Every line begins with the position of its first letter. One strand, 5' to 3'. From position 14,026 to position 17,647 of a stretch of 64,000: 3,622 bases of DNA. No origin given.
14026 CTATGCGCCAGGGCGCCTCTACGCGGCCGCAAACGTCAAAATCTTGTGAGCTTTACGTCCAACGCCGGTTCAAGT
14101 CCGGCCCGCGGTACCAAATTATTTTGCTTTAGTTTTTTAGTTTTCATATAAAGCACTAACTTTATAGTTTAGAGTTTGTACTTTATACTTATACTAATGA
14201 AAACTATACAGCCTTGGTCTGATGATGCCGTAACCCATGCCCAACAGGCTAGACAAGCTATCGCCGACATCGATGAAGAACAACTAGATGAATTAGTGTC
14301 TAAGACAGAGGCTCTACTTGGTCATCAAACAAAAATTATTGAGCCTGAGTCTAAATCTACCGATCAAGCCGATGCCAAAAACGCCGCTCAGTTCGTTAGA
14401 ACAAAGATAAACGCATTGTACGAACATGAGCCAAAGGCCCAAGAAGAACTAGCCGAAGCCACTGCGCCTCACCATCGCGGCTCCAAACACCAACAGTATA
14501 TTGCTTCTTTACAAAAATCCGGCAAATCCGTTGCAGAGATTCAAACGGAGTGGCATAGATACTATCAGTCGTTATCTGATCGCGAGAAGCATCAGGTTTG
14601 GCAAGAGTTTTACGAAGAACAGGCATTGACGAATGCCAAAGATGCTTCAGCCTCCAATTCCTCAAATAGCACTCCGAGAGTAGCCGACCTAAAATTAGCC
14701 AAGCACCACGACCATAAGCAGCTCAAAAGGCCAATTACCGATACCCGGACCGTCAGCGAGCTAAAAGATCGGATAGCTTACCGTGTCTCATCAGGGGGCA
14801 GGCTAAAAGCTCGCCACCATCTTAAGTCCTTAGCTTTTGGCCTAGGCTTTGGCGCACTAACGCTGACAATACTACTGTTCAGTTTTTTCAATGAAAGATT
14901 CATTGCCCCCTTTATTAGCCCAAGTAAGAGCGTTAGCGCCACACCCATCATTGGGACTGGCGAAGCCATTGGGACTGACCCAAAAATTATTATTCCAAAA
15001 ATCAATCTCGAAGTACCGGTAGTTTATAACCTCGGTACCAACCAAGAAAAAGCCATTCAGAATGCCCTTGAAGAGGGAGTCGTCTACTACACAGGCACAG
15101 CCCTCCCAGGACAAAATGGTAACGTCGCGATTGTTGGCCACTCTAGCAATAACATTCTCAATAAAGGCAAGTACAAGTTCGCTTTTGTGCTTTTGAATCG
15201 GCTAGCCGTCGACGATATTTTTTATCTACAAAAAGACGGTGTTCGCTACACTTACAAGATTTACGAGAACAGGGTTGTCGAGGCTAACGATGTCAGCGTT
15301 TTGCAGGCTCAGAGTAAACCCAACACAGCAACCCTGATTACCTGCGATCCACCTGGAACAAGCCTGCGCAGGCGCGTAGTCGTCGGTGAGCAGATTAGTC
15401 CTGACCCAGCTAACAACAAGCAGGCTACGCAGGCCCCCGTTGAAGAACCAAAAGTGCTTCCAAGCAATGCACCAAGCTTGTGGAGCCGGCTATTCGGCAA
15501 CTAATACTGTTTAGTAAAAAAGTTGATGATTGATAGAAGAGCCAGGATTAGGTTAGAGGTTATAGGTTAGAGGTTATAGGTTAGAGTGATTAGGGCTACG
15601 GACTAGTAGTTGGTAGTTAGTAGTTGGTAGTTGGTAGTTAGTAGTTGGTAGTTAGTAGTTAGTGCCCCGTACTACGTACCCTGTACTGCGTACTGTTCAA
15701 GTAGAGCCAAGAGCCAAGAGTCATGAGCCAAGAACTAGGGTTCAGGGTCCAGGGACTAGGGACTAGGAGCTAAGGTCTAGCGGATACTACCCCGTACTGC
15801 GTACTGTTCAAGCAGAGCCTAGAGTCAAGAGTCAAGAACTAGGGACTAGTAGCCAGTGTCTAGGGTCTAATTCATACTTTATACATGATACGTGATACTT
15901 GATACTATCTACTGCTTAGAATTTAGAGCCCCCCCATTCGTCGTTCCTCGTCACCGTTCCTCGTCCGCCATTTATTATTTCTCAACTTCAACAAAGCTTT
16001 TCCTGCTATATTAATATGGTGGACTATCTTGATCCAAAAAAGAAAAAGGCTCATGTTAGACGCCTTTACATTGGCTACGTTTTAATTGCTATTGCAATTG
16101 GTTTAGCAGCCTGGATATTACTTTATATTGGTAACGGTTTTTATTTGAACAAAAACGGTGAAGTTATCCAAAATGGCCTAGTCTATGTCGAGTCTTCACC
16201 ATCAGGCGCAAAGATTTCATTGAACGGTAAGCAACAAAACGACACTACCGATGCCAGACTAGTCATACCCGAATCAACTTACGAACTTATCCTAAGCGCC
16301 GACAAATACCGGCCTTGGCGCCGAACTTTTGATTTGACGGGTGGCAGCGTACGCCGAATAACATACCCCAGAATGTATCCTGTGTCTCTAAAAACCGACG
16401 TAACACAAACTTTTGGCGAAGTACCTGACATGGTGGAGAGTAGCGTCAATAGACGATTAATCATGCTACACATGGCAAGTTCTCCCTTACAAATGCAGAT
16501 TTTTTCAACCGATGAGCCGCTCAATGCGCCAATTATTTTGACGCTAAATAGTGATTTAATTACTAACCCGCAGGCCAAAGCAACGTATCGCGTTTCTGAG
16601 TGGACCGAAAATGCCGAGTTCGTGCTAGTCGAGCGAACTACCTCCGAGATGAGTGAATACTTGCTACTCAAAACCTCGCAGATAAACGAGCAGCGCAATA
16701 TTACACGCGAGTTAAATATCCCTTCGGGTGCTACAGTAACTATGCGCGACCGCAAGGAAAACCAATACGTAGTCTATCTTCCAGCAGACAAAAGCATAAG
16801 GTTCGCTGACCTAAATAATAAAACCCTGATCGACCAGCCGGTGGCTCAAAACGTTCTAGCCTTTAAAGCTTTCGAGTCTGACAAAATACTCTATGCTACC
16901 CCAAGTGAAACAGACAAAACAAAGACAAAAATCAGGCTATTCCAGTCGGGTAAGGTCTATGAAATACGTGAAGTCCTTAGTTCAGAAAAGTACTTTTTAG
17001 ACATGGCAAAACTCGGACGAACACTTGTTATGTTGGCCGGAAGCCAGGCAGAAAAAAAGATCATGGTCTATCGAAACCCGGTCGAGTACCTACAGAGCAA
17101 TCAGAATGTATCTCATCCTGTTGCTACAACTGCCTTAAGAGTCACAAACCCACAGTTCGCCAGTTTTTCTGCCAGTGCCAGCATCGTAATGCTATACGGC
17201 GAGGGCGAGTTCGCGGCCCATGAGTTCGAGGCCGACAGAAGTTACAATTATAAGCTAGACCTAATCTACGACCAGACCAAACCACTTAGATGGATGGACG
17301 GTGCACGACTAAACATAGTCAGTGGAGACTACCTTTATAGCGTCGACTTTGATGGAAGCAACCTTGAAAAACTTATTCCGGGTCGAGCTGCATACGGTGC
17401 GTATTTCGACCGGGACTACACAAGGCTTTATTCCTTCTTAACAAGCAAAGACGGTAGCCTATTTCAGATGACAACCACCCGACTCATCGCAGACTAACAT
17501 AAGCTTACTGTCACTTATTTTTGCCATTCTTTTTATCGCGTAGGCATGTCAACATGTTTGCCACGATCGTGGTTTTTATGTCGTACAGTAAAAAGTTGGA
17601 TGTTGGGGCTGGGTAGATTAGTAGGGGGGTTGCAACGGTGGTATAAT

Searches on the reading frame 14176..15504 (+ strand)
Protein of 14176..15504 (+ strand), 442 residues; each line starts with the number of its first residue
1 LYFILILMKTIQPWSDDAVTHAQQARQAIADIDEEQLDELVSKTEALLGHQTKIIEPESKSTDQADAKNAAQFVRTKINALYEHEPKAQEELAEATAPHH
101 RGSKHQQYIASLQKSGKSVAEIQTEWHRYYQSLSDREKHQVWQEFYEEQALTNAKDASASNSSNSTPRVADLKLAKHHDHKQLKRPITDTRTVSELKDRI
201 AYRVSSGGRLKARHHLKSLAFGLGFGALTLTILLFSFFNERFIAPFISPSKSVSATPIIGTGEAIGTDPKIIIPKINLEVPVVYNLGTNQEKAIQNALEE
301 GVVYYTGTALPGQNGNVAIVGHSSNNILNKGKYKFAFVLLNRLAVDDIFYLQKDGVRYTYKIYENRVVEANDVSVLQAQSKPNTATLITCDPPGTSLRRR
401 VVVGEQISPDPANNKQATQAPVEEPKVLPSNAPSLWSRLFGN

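Call 104: search_protein_families(library=pfam, proteins=[window:14176-15504:+], max_evalue=0.0001)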
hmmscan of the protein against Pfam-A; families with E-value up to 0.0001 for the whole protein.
window:14176-15504:+ (442 aa): 1 family
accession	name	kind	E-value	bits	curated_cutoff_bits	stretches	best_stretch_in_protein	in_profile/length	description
PF04203.18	Sortase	-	6.5e-24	84.5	26.6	1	271-405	1-123/125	Sortase domain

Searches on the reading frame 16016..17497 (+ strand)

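Call 104: search_protein_families(library=pfam, proteins=[window:16016-17497:+], max_evalue=0.0001)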
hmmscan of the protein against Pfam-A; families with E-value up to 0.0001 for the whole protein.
window:16016-17497:+ (493 aa): 1 family
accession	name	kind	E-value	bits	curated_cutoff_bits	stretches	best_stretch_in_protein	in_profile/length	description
PF08308.17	PEGA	-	3e-08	33.9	20.8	1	55-116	3-64/71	PEGA domain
